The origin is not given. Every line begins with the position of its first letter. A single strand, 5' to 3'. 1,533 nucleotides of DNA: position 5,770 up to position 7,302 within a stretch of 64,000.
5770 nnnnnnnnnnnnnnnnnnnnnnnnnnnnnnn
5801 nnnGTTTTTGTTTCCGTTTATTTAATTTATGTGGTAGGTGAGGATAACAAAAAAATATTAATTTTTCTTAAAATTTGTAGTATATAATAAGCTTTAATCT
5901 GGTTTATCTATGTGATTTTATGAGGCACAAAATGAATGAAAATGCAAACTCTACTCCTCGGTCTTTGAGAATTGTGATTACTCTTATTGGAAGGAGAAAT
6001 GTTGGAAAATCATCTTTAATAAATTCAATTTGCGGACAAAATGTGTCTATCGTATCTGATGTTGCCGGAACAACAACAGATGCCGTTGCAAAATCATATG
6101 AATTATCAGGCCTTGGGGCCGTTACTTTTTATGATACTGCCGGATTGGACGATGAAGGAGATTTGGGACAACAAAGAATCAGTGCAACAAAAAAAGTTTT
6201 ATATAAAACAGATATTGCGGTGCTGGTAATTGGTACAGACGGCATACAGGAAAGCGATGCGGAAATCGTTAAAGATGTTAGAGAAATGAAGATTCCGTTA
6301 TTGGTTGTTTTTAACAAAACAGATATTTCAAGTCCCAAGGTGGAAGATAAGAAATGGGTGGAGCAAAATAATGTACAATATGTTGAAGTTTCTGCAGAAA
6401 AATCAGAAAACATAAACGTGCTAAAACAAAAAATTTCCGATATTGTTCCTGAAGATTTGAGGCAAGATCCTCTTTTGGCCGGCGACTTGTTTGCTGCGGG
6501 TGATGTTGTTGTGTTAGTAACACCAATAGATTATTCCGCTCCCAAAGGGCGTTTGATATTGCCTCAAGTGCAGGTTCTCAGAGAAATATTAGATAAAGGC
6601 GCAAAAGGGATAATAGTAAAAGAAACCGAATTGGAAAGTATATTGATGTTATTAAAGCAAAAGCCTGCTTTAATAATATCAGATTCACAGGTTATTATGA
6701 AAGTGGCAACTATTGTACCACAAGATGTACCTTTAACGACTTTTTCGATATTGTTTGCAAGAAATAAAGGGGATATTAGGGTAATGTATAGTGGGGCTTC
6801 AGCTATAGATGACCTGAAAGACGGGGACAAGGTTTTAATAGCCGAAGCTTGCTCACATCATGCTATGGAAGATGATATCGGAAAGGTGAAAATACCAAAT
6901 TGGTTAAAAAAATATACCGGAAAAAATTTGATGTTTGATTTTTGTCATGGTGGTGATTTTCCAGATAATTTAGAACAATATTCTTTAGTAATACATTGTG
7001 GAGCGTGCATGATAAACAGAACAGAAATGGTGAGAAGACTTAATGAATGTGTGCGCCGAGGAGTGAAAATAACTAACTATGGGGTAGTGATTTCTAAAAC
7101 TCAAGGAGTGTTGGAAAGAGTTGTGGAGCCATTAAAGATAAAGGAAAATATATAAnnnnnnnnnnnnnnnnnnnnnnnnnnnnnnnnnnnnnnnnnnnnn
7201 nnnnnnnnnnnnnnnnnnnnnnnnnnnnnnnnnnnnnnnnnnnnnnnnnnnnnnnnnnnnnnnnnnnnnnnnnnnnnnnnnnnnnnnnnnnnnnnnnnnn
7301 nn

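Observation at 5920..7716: Bona fide HydF-like [FeFe]-hydrogenase maturase GTPase, apparently orphan, fused in an operon with a small SAM methyltransferase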

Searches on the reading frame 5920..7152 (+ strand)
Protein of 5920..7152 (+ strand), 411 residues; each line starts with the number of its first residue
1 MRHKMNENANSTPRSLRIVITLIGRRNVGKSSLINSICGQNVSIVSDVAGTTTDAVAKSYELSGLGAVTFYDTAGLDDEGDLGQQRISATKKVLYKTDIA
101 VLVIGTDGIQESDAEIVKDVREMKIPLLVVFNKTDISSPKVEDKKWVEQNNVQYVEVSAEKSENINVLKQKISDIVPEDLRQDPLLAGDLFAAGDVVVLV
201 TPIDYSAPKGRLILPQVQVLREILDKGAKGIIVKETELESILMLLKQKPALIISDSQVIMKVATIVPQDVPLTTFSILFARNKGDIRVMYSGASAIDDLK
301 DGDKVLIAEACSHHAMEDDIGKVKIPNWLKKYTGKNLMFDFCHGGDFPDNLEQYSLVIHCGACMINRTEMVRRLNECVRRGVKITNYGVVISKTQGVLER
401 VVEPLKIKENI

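Call 3: search_protein_families(library=pfam, proteins=[window:5920-7152:+], max_evalue=0.01)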
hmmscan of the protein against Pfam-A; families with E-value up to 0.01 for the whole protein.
window:5920-7152:+ (411 aa): 11 families
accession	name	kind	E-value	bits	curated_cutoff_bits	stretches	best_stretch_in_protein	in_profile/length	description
PF18133.7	HydF_tetramer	-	4.7e-50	168.8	22.6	1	289-404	3-118/118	Hydrogen maturase F tetramerization domain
PF18128.7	HydF_dimer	-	4.5e-41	139.4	23.4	1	186-284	1-99/99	Hydrogen maturase F dimerization domain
PF01926.29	MMR_HSR1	-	1.4e-21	77.1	21.9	1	20-133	2-113/113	50S ribosome-binding GTPase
PF02421.24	FeoB_N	-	6.7e-11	42.4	27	1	19-172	2-156/156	Ferrous iron transport protein B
PF00071.28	Ras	-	1.4e-08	34.9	21.6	1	21-168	3-152/162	Ras family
PF03193.22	RsgA_GTPase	-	9.4e-07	29.2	30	0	19-50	108-139/174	RsgA GTPase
PF00350.29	Dynamin_N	-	8.1e-06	26.4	27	1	20-51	1-32/168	Dynamin family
PF08477.19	Roc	-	3.9e-05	24.3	27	1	20-135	2-119/119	Ras of Complex, Roc, domain of DAPkinase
PF00009.33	GTP_EFTU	-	4.2e-05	23.6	26.5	1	90-173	86-183/188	Elongation factor Tu GTP binding domain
PF04548.22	AIG1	-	0.00027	20.8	27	1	20-123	3-110/212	AIG1 family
PF16897.10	MMR_HSR1_Xtn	-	0.00056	20.3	35.2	1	115-172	47-100/106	C-terminal region of MMR_HSR1 domain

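Call 4: search_protein_families(library=ncbifam, proteins=[window:5920-7152:+], max_evalue=0.01)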
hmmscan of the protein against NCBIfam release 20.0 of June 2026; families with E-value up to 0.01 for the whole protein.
window:5920-7152:+ (411 aa): 27 families (the best 25 are shown)
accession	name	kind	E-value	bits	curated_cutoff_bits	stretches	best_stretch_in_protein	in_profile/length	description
TIGR03918.1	GTP_HydF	equivalog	2.7e-163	543.4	325.55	1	12-402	2-392/392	[FeFe] hydrogenase H-cluster maturation GTPase HydF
TIGR03594.1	GTPase_EngA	equivalog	1.6e-28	99.9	306.7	1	14-176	172-346/432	ribosome biogenesis GTPase Der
TIGR00231.1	small_GTP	domain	3.6e-27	95.1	42.5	1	18-168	4-158/164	GTP-binding protein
NF000908.1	PRK00089.1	equivalog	1.3e-24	87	237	1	19-179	5-170/291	GTPase Era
TIGR00450.1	mnmE_trmE_thdF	equivalog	5.9e-24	84.9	252.6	1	19-180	211-371/446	tRNA uridine-5-carboxymethylaminomethyl(34) synthesis GTPase MnmE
NF003661.0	PRK05291.1-3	equivalog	1.3e-23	84.1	380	1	18-180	217-374/448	tRNA uridine-5-carboxymethylaminomethyl(34) synthesis GTPase MnmE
TIGR00436.1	era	equivalog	6.8e-20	71.5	116.25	1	19-178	2-165/270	GTPase Era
NF002828.0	PRK03003.1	equivalog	6.6e-18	64.6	631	1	19-151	215-348/477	ribosome biogenesis GTPase Der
NF007071.0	PRK09518.1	equivalog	6.4e-17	61.3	953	1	14-140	268-395/706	bifunctional cytidylate kinase/GTPase Der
TIGR03156.1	GTP_HflX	equivalog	1.5e-12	47.1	216.75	1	12-174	184-349/351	GTPase HflX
TIGR03596.1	GTPase_YlqF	equivalog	3.8e-10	39.6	208.2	2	11-55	114-156/276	ribosome biogenesis GTPase YlqF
TIGR00437.1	feoB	equivalog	2.2e-09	36.6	315.65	1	24-189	1-153/594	ferrous iron transport protein B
TIGR00487.1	IF-2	equivalog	2.8e-09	36.3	424.4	1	12-154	82-214/587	translation initiation factor IF-2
TIGR03598.1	GTPase_YsxC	equivalog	1.1e-08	34.9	124.45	1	9-53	10-55/186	ribosome biogenesis GTP-binding protein YihA/YsxC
NF008280.0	PRK11058.1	equivalog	3.7e-08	32.6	441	1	19-180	199-365/426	ribosome rescue GTPase HflX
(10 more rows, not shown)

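Call 8: find_encoding_contigs(protein=window:5920-7152:+, flank=10000, max_places=6)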
Protein window:5920-7152:+ (411 aa): no gene with exactly this product is on record in the collection.
